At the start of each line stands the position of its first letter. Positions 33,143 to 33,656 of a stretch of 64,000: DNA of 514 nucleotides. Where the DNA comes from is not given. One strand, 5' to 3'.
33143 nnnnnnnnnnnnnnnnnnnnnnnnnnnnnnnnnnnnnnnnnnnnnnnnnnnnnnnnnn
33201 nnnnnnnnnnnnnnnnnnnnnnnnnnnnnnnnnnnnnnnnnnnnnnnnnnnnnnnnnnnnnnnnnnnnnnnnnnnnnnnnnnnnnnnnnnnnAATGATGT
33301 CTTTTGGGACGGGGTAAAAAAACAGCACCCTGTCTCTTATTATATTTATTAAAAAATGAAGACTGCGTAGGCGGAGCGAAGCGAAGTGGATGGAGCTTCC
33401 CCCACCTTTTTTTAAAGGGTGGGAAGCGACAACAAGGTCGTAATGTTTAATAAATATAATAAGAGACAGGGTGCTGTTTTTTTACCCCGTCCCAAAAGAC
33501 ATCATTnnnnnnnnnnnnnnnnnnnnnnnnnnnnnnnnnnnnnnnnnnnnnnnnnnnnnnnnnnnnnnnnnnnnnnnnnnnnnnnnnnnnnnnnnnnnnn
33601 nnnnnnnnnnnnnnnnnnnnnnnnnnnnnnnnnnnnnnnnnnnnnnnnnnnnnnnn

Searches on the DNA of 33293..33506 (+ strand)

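Call 57: search_dna_similar(query=window:33293-33506:+, collection=plasmids, mode=distant, max_evalue=0.01, max_rows=10)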
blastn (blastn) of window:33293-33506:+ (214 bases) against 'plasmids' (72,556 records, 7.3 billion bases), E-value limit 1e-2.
No match.

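Call 58: search_dna_similar(query=window:33293-33506:+, collection=phages, mode=distant, max_evalue=0.01, max_rows=10)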
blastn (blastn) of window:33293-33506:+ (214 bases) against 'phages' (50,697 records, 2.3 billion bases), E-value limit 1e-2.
No match.
